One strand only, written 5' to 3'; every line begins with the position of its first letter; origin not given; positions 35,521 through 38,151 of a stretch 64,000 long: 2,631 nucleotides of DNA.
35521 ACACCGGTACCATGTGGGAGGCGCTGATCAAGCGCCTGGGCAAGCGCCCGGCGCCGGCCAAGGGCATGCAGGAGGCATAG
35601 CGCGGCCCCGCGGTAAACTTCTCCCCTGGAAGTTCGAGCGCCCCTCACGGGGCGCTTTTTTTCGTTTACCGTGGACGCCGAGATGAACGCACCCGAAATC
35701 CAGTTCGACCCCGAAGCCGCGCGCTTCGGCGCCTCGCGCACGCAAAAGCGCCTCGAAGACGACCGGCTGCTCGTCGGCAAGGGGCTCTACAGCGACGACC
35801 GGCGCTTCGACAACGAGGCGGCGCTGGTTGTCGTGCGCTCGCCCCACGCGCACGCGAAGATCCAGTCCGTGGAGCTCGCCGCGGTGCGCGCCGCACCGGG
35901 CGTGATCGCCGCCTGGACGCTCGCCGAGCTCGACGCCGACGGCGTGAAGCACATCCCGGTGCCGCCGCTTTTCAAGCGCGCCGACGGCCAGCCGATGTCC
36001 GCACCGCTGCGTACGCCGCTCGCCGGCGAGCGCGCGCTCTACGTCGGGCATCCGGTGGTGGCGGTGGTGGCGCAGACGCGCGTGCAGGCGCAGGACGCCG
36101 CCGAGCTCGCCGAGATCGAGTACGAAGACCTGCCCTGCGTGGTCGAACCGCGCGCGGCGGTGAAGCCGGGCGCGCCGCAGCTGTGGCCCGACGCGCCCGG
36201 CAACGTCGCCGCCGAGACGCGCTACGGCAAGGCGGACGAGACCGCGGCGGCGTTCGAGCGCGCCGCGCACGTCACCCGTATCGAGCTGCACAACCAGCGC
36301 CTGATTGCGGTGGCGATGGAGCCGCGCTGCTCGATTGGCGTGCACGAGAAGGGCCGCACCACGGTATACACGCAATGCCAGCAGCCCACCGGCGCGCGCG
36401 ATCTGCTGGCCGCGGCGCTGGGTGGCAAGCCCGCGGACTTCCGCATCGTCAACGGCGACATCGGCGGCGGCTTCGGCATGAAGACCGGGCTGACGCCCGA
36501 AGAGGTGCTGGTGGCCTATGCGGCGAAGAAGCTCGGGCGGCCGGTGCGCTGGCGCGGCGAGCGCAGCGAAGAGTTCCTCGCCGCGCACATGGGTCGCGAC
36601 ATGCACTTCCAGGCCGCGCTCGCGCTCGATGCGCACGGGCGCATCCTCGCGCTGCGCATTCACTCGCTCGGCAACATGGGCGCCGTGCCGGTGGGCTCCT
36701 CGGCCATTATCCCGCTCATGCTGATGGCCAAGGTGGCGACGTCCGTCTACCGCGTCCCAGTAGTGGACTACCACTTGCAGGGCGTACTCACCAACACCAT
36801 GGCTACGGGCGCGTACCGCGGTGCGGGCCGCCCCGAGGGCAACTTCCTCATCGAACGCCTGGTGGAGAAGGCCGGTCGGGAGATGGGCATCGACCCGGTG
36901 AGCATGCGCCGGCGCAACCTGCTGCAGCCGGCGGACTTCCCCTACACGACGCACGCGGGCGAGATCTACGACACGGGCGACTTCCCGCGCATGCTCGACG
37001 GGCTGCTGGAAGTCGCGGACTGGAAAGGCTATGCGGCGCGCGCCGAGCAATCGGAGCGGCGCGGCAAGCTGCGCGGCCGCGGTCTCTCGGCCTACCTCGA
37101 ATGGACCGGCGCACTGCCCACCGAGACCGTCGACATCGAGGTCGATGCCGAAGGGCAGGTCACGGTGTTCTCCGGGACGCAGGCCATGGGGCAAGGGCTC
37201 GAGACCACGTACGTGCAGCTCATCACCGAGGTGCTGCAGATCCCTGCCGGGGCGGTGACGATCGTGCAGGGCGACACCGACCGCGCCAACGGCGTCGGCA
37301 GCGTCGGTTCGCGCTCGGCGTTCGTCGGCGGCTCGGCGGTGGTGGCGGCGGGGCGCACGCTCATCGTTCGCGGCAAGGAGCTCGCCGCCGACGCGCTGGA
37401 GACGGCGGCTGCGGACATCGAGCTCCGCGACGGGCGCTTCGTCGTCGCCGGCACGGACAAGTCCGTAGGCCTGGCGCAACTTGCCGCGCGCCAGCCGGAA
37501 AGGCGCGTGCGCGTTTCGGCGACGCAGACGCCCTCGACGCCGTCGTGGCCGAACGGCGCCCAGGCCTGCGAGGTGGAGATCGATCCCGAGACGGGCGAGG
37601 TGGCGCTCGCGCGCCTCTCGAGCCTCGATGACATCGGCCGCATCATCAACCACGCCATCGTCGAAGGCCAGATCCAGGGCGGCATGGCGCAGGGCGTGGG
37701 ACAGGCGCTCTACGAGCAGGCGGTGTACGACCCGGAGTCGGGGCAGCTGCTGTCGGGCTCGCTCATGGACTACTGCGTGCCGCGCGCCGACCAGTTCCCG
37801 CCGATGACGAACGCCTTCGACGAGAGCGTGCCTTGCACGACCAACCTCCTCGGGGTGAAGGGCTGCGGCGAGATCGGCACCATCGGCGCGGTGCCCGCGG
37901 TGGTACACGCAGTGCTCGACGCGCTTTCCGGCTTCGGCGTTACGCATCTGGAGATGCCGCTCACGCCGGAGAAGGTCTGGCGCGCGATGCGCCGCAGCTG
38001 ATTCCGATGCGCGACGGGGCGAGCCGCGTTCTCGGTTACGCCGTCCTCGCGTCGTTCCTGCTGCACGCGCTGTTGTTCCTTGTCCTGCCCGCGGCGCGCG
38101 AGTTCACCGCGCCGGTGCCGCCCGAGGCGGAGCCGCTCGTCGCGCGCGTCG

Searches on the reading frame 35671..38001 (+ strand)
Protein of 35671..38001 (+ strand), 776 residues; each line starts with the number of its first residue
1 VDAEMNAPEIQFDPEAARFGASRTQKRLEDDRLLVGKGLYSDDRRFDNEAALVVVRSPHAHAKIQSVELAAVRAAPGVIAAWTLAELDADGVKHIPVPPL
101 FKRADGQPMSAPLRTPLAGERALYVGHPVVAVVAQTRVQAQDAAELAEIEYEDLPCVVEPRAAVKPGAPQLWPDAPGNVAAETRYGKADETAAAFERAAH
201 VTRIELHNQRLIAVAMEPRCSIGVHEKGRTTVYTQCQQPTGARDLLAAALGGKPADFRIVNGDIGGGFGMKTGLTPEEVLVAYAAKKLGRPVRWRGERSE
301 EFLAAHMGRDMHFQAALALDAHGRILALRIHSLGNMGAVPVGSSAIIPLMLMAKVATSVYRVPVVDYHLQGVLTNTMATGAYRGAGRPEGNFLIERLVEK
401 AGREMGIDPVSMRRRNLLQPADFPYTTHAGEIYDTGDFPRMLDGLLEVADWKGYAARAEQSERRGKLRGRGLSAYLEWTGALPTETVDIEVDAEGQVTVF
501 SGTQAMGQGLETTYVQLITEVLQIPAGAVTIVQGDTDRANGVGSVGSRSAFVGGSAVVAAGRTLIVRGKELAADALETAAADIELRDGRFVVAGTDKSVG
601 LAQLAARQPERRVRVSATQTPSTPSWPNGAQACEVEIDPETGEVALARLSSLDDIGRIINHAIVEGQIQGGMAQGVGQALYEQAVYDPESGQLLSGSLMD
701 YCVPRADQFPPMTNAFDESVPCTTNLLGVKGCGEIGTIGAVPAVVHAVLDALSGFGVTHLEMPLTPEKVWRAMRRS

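Call 10: search_protein_families(library=pfam, proteins=[window:35671-38001:+])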
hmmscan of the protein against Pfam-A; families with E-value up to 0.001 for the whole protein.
window:35671-38001:+ (776 aa): 3 families
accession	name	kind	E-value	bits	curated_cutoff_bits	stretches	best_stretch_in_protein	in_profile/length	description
PF20256.3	MoCoBD_2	-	3.7e-74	250.2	27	1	446-710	3-283/283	Molybdopterin cofactor-binding domain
PF02738.23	MoCoBD_1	-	9e-68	228.4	27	1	173-417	3-244/244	Molybdopterin cofactor-binding domain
PF01315.27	Ald_Xan_dh_C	-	1.1e-20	74.4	31.3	1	36-155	2-110/110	Aldehyde oxidase and xanthine dehydrogenase, a/b hammerhead domain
